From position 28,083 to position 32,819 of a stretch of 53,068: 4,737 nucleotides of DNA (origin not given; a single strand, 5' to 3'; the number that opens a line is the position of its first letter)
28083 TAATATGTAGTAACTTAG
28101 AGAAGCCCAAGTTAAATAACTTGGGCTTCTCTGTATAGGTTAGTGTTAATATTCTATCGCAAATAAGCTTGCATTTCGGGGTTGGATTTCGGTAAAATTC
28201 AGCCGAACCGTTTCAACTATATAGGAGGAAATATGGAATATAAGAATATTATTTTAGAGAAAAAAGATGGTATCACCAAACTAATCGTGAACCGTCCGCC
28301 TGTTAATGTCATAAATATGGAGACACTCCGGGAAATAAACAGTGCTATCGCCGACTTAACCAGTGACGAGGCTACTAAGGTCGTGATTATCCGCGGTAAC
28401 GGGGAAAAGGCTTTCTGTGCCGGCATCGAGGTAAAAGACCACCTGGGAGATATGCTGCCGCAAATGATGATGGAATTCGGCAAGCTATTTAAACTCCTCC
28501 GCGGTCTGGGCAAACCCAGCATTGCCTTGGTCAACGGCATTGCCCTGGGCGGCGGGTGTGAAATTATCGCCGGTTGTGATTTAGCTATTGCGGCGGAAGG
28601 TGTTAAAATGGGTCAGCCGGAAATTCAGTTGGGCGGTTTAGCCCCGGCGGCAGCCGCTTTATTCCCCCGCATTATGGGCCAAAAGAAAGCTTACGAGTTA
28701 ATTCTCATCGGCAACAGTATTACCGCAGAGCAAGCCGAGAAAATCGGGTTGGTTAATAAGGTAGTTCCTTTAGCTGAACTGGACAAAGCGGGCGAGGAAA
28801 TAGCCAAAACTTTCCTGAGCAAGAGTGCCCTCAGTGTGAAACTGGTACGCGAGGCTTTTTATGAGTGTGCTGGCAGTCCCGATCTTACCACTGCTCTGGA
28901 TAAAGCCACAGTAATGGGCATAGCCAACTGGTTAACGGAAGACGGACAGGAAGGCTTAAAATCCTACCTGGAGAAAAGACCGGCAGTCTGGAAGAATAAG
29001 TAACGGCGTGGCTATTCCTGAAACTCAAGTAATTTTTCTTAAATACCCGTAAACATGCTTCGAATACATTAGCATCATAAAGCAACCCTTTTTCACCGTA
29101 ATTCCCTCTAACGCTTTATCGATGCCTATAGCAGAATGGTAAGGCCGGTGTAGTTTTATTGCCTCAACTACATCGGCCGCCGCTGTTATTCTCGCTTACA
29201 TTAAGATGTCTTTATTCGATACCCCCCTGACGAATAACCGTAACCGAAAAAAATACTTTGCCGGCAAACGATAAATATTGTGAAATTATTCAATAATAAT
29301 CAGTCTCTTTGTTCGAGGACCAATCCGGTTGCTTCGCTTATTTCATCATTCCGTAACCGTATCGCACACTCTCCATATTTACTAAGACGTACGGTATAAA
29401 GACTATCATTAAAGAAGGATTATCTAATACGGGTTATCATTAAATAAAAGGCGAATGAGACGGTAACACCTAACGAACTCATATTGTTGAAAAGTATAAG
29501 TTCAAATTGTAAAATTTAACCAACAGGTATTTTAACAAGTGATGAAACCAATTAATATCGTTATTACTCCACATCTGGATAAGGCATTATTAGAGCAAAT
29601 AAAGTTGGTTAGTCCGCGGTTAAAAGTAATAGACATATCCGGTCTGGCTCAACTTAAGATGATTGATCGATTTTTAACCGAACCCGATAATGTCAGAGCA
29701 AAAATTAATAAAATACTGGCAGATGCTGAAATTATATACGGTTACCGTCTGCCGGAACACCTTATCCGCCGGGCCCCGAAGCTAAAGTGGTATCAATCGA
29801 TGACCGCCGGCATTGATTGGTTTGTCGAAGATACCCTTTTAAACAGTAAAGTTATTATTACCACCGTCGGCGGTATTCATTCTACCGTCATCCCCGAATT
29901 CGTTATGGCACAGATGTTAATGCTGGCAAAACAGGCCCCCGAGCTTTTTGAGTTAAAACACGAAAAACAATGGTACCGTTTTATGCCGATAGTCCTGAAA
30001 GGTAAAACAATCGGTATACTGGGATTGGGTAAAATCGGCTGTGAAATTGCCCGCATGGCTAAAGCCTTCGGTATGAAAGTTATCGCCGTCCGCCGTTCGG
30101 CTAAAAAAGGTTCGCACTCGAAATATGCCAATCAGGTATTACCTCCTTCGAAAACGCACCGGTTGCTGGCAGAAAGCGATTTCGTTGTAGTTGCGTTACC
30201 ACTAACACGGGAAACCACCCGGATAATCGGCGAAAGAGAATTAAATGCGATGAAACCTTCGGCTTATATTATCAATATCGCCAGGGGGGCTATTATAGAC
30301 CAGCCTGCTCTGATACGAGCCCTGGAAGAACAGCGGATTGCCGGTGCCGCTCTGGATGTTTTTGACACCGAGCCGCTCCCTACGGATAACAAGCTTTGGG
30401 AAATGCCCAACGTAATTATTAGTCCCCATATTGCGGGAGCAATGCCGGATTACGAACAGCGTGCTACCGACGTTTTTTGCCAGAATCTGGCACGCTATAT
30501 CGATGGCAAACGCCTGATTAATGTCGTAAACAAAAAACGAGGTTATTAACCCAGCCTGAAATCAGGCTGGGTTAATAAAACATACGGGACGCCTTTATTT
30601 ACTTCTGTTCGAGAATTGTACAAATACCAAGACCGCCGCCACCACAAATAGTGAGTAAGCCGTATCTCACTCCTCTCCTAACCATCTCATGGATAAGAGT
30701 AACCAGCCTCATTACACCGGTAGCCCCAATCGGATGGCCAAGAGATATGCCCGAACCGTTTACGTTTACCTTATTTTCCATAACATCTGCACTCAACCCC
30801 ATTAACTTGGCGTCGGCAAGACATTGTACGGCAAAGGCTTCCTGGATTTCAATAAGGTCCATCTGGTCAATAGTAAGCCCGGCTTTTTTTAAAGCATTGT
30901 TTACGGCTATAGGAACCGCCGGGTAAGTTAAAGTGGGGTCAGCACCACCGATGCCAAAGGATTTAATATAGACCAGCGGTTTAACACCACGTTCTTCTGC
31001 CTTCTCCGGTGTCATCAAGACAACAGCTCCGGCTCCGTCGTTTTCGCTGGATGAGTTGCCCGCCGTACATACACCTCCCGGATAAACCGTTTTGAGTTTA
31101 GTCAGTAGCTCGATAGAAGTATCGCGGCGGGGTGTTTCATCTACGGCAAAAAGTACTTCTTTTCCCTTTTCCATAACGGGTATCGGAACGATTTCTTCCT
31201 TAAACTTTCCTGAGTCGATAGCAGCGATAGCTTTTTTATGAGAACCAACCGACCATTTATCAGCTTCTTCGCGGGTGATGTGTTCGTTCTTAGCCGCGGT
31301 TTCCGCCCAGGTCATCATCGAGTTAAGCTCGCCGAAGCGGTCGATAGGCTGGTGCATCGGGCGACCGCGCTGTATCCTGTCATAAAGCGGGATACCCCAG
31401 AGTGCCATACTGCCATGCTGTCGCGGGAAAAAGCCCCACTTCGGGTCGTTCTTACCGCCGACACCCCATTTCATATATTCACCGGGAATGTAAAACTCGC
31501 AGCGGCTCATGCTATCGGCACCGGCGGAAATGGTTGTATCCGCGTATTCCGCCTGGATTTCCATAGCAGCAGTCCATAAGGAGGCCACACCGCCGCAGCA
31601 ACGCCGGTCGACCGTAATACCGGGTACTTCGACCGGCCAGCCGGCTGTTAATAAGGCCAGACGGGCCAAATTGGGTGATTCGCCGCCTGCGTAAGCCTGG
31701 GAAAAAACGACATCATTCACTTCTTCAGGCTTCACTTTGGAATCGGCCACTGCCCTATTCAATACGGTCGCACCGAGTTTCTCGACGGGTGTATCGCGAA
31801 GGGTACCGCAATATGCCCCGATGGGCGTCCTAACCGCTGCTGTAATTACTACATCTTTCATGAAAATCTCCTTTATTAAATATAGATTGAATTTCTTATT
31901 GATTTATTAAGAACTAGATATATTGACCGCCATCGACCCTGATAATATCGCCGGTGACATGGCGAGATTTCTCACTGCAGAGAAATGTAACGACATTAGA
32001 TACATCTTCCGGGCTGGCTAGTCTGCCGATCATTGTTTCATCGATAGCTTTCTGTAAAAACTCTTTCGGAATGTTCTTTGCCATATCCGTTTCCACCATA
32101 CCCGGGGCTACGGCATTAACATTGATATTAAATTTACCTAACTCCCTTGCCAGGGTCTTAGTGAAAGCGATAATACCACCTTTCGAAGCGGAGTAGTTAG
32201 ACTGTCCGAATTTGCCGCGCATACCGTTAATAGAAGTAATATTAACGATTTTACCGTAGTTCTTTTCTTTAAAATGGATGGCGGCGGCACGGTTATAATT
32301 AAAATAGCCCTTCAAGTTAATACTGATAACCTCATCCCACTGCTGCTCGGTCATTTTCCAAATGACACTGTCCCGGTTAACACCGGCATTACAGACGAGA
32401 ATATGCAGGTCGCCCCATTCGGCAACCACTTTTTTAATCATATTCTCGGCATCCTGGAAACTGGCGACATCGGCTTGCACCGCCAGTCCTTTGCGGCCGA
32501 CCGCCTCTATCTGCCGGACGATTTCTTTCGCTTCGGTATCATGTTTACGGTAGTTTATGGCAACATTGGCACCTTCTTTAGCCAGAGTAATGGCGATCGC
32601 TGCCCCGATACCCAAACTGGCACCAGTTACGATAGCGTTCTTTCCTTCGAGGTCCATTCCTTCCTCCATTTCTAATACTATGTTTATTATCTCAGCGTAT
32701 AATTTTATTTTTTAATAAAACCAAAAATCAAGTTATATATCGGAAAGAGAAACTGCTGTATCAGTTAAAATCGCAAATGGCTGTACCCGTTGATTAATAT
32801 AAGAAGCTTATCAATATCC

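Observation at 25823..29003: had-oah-dch: the ring-hydrolysis stage of the anaerobic benzoyl-CoA pathway, with no dearomatising reductase next to it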

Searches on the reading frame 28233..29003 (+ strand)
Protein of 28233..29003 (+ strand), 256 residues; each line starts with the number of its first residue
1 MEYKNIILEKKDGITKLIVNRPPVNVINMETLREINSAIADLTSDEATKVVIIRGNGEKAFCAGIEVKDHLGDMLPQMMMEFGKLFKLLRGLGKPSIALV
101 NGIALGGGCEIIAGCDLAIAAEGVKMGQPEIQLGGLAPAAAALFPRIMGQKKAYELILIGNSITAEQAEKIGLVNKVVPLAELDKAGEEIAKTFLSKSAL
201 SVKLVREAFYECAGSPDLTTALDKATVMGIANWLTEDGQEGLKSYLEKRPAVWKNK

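Call 3: search_protein_families(library=ncbifam, proteins=[window:28233-29003:+])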
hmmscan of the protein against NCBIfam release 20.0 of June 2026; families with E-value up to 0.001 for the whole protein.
window:28233-29003:+ (256 aa): 73 families (the best 25 are shown)
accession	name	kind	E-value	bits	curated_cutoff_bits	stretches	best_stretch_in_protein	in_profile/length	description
NF004475.0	PRK05809.1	subfamily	1.9e-55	188.1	394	1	1-256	1-260/260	short-chain-enoyl-CoA hydratase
NF006008.0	PRK08139.1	equivalog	5.9e-50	170.2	313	1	6-255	13-265/266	enoyl-CoA hydratase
TIGR01929.1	menB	equivalog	6.9e-44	150.3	342.7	1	3-251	1-254/259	1,4-dihydroxy-2-naphthoyl-CoA synthase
NF051848.1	EnCoAHydtEchA19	equivalog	7e-44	150.3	400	1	6-255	2-257/258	enoyl-CoA hydratase EchA19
NF004517.0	PRK05862.1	equivalog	2e-43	148.8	396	1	1-255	1-256/257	enoyl-CoA hydratase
NF005802.0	PRK07657.1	equivalog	1.1e-42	146.3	363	1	10-254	10-258/260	enoyl-CoA hydratase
NF006566.0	PRK09076.1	subfamily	3.3e-42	144.9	286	1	4-256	5-260/260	enoyl-CoA hydratase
NF005803.0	PRK07658.1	equivalog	6e-42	143.8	313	1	5-256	3-257/257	enoyl-CoA hydratase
NF005637.0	PRK07396.1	equivalog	8.6e-42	143.4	380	1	2-251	11-264/273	1,4-dihydroxy-2-naphthoyl-CoA synthase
NF007239.0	PRK09674.1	equivalog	3.5e-40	138.1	371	1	3-254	3-255/257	2,3-dehydroadipyl-CoA hydratase PaaF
NF042430.2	EnCoAhydt_DpgD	equivalog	8.2e-40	136.9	400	1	9-255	2-257/258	enoyl-CoA-hydratase DpgD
NF004634.0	PRK05980.1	equivalog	8.9e-40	136.7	375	1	5-249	4-256/263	crotonase/enoyl-CoA hydratase family protein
NF006007.0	PRK08138.1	subfamily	1.8e-38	132.4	355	1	9-255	13-260/261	enoyl-CoA hydratase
NF004795.0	PRK06143.1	subfamily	6.1e-37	127.5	283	1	10-249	15-257/260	enoyl-CoA hydratase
NF005675.0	PRK07468.1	equivalog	6.8e-37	127.6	350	1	10-255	11-261/262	crotonase/enoyl-CoA hydratase family protein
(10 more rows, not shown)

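Call 4: search_protein_families(library=pfam, proteins=[window:28233-29003:+])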
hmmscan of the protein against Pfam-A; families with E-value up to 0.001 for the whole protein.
window:28233-29003:+ (256 aa): 2 families
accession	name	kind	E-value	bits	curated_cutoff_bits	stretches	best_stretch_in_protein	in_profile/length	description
PF00378.25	ECH_1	-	9.2e-49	166.5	27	1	9-255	1-250/251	Enoyl-CoA hydratase/isomerase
PF16113.10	ECH_2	-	1.9e-28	100.4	27.2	1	17-192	4-186/335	Enoyl-CoA hydratase/isomerase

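Call 29: search_solved_structures(query=window:28233-29003:+, max_evalue=1e-25)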
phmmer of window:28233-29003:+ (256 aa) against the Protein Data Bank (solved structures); distinct sequences matched with E-value up to 1e-25: 47.
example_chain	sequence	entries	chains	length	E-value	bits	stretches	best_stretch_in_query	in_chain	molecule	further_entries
5zai_A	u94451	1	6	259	1.6e-43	152.4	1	1-256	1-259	3-hydroxypropionyl-coenzyme A dehydratase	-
5z7r_A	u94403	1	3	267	2.2e-41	145.4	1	1-250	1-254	Short-chain-enoyl-CoA hydratase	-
6lvp_A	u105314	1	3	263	2.5e-39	138.7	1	8-256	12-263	Enoyl-CoA hydratase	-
7eum_C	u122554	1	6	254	1.7e-37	132.7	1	9-248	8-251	Enoyl-CoA hydratase/isomerase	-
28bq_A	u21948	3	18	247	5e-37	131.1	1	10-232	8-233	Enoyl-CoA hydratase/isomerase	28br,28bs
9ula_A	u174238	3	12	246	6e-37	130.8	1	9-224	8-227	Enoyl-CoA hydratase/isomerase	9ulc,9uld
3pzk_A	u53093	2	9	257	2.7e-36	128.7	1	1-251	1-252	e enoyl-CoA hydratase echA8 | enoyl-CoA hydratase echA8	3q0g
3q0j_A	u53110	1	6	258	2.7e-36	128.7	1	1-251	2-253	enoyl-CoA hydratase echA8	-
3h81_A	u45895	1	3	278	3.6e-36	128.3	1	1-251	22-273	enoyl-CoA hydratase echA8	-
4fjw_D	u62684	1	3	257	7.1e-36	127.3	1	1-251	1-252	Probable enoyl-CoA hydratase echA8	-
3kqf_A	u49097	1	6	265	8.7e-36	127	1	13-255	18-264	Enoyl-CoA hydratase/isomerase family protein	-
5xzd_A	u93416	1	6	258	4.9e-35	124.6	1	1-256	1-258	Enoyl-CoA hydratase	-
2iex_A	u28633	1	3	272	1.8e-34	122.7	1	2-250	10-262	Dihydroxynapthoic acid synthetase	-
4eml_A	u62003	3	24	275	1.9e-34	122.7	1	3-251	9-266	Naphthoate synthase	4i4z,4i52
3h02_A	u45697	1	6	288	5.3e-34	121.2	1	4-250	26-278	Naphthoate synthase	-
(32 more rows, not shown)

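Call 37: find_homologous_proteins(query=window:28233-29003:+, max_evalue=1e-20)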
Query window:28233-29003:+ (256 aa): 7440 proteins with E <= 1e-20 among 8000 candidates; the best 120 are listed.
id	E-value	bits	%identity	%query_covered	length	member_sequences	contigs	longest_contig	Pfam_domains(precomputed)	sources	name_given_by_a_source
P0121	1.2e-160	551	100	100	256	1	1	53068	PF00378.26,PF16113.11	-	-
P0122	1.5e-154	531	95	100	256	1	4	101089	PF00378.26,PF16113.11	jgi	jgi:cyclohexa-1,5-dienecarbonyl-CoA hydratase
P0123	1.5e-153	527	95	100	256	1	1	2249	PF00378.26,PF16113.11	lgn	-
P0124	1.3e-150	518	92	100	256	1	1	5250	PF00378.26,PF16113.11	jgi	jgi:cyclohexa-1,5-dienecarbonyl-CoA hydratase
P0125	1.2e-149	515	92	100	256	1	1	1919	PF00378.26,PF16113.11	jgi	jgi:cyclohexa-1,5-dienecarbonyl-CoA hydratase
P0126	1.8e-148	511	91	100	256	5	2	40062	PF00378.26,PF16113.11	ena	-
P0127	7.6e-147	505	91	100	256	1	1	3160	PF00378.26,PF16113.11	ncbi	-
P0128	1.4e-145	501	89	100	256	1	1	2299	PF00378.26,PF16113.11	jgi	-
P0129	5.3e-145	499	89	100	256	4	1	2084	PF00378.26,PF16113.11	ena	-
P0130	6.4e-143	493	88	100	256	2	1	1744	PF00378.26,PF16113.11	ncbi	-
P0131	1.9e-142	491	88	100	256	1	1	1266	PF00378.26,PF16113.11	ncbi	-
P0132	1.1e-122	426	75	100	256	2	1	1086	PF00378.26,PF16113.11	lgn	-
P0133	8.3e-122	423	73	100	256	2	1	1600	PF00378.26,PF16113.11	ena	-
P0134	1.7e-121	422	75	100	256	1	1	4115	PF00378.26,PF16113.11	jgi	jgi:cyclohexa-1,5-dienecarbonyl-CoA hydratase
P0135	6.2e-121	421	75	100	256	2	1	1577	PF00378.26,PF16113.11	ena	-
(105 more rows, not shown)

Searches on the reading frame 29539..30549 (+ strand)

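Call 3: search_protein_families(library=ncbifam, proteins=[window:29539-30549:+])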
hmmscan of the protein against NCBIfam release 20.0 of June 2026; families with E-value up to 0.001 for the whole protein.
window:29539-30549:+ (336 aa): 26 families (the best 25 are shown)
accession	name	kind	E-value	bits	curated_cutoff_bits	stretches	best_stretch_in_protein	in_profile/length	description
NF041369.1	Dhydh_Halo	equivalog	9.9e-69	231.9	400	1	82-330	56-304/305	D-2-hydroxyacid dehydrogenase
NF009714.1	PRK13243.1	equivalog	1.4e-52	179.1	455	1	69-333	55-325/332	glyoxylate reductase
TIGR01327.1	PGDH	equivalog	8.1e-48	163.5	454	1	73-331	54-311/525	phosphoglycerate dehydrogenase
NF011938.0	PRK15409.1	equivalog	3.6e-46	157.7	492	1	50-332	34-320/324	glyoxylate/hydroxypyruvate reductase GhrB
NF005069.0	PRK06487.1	equivalog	1e-40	139.8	448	1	43-326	29-316/320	2-hydroxyacid dehydrogenase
NF005027.0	PRK06436.1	equivalog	2.7e-40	138.4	261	1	81-333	49-291/303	2-hydroxyacid dehydrogenase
NF008759.0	PRK11790.1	equivalog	1.2e-38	132.9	404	1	118-331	113-327/410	phosphoglycerate dehydrogenase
NF005387.0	PRK06932.1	equivalog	2.3e-36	125.4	492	1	55-320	43-309/314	2-hydroxyacid dehydrogenase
NF006263.0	PRK08410.1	equivalog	1.2e-35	123.4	389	1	47-324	31-310/311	D-2-hydroxyacid dehydrogenase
NF005750.0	PRK07574.1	equivalog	1.2e-32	113.4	329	1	49-325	77-361/386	NAD-dependent formate dehydrogenase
NF000492.1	vanH_gen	exception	1.5e-30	106.4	540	1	117-299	101-289/312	D-lactate dehydrogenase VanH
NF012013.0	PRK15469.1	equivalog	1.9e-29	102.7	403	1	118-336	99-312/312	glyoxylate/hydroxypyruvate reductase GhrA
NF001309.0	PRK00257.1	equivalog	1.7e-25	89.8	434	1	152-323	113-280/379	4-phosphoerythronate dehydrogenase PdxB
NF000371.1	vanH_Agroup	exception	1.2e-24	87.1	700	1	109-299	96-294/322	VanH-A/VanH-Pt family D-lactate dehydrogenase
NF000004.1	vanH-D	exception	1.8e-23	83.2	550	1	120-278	110-261/323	D-lactate dehydrogenase VanH-D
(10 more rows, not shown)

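Call 4: search_protein_families(library=pfam, proteins=[window:29539-30549:+])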
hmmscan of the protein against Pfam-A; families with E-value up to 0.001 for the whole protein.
window:29539-30549:+ (336 aa): 7 families
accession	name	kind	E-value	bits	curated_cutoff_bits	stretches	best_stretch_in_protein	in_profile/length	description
PF02826.25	2-Hacid_dh_C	-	2.5e-59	200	25.1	1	123-299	1-178/178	D-isomer specific 2-hydroxyacid dehydrogenase, NAD binding domain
PF03446.21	NAD_binding_2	-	4.6e-05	23.9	21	1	157-267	1-112/161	NAD binding domain of 6-phosphogluconate dehydrogenase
PF03807.23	F420_oxidored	-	6.9e-05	23.8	21.6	1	157-223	1-70/94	NADP oxidoreductase coenzyme F420-dependent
PF00389.36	2-Hacid_dh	-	0.00013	22.1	24.6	1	54-331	31-134/134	D-isomer specific 2-hydroxyacid dehydrogenase, catalytic domain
PF01488.26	Shikimate_DH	-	0.00018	22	24.3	1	153-248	10-112/138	Shikimate / quinate 5-dehydrogenase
PF01262.27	AlaDh_PNT_C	-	0.00052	19.9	23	0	158-248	31-129/214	Alanine dehydrogenase/PNT, C-terminal domain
PF07991.19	KARI_N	-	0.00081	19.4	20.6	0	152-223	1-71/165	Acetohydroxy acid isomeroreductase, NADPH-binding domain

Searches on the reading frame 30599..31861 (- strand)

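Call 7: search_protein_families(library=ncbifam, max_evalue=1e-10, proteins=[window:30599-31861:-])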
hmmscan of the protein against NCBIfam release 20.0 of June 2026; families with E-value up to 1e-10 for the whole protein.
window:30599-31861:- (420 aa): 33 families (the best 25 are shown)
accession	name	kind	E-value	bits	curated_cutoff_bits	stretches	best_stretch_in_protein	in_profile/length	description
NF004853.0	PRK06205.1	subfamily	4.2e-123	411.3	551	1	1-419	1-402/404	acetyl-CoA C-acetyltransferase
TIGR01930.1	AcCoA-C-Actrans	subfamily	2.9e-107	359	240.55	1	6-418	1-385/385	acetyl-CoA C-acyltransferase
NF006552.0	PRK09051.1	subfamily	3e-94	316.5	565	2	181-419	158-394/395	beta-ketothiolase BktB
NF004206.0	PRK05656.1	subfamily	5.1e-89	299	688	2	182-418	157-391/392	acetyl-CoA C-acetyltransferase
NF042999.1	bketothiol_BktB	equivalog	5.7e-89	299.1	725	2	176-419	153-393/394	beta-ketothiolase BktB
NF006086.0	PRK08235.1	equivalog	2.3e-83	280.5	526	2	181-418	156-391/393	acetyl-CoA C-acetyltransferase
NF006553.0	PRK09052.1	equivalog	4.2e-80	269.7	567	2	182-419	154-398/399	acetyl-CoA C-acyltransferase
NF006551.0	PRK09050.1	subfamily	5e-78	262.9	605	2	179-419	160-400/401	3-oxoadipyl-CoA thiolase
NF005865.0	PRK07801.1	equivalog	6.1e-78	262.7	591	2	174-419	148-381/382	acetyl-CoA C-acetyltransferase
NF006001.0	PRK08131.1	equivalog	2.2e-77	260.6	622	2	171-419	152-399/401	3-oxoadipyl-CoA thiolase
NF005805.0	PRK07661.1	equivalog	2.2e-77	260.6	633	2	181-418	146-389/391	acetyl-CoA C-acetyltransferase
NF005077.0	PRK06504.1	subfamily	9.3e-76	255.5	590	2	181-419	154-389/390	acetyl-CoA C-acetyltransferase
NF006510.0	PRK08947.1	equivalog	1.1e-75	255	519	2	182-419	147-386/387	acetyl-CoA C-acyltransferase FadA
NF005152.0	PRK06633.1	equivalog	1.1e-75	254.7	675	2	182-418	157-390/392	acetyl-CoA C-acetyltransferase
TIGR02430.1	pcaF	equivalog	2e-75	254.3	597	2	179-419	159-399/400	3-oxoadipyl-CoA thiolase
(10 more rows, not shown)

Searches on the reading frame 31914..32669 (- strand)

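Call 7: search_protein_families(library=ncbifam, max_evalue=1e-10, proteins=[window:31914-32669:-])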
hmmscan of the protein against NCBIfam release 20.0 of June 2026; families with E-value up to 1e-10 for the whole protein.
window:31914-32669:- (251 aa): 220 families (the best 25 are shown)
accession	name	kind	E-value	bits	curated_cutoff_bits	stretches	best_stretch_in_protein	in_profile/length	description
TIGR01830.1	3oxo_ACP_reduc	equivalog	1e-82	277.5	297.75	1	12-248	1-237/239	3-oxoacyl-[acyl-carrier-protein] reductase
NF004198.0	PRK05653.1-3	equivalog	7e-80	268.1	296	1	7-251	5-248/248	3-oxoacyl-ACP reductase FabG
TIGR01829.1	AcAcCoA_reduct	subfamily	4.2e-75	252.5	302.1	1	12-251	3-242/242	acetoacetyl-CoA reductase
NF009466.0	PRK12826.1-2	subfamily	4.9e-73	245.6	222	1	10-250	4-245/248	3-oxoacyl-ACP reductase FabG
NF004199.0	PRK05653.1-4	equivalog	1.8e-71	240.6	301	1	5-250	1-246/247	3-oxoacyl-ACP reductase FabG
NF009464.0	PRK12824.1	subfamily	6.9e-71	238.8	269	1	10-251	3-244/245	3-oxoacyl-ACP reductase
NF004197.0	PRK05653.1-1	equivalog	1.4e-70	237.8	332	1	5-250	3-247/249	3-oxoacyl-ACP reductase FabG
NF005559.1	PRK07231.1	subfamily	3.6e-69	233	215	1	7-250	2-248/249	glucose 1-dehydrogenase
NF053542.1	FlxB_rubin_SDR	equivalog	5.3e-67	226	340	1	10-248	1-238/239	flexirubin biosynthesis SDR family reductase FlxB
NF004200.0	PRK05653.1-5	equivalog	4.2e-66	223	273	1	10-248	3-240/242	3-oxoacyl-ACP reductase FabG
NF009546.0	PRK12935.1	equivalog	1.2e-63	215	418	1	6-251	3-247/247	acetoacetyl-CoA reductase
NF006070.0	PRK08213.1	subfamily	2.6e-62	210.7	279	1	3-249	6-256/259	gluconate 5-dehydrogenase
NF052558.1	MBtsdlDhBudC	equivalog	1.3e-61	208.3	270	1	8-249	2-241/250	meso-2,3-butanediol dehydrogenase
NF047420.2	EF_P_mod_YmfI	equivalog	8.4e-61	205.7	238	1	12-249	2-235/236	elongation factor P 5-aminopentanone reductase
NF005862.0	PRK07792.1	equivalog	4.9e-59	200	414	1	3-249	7-255/307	3-oxoacyl-ACP reductase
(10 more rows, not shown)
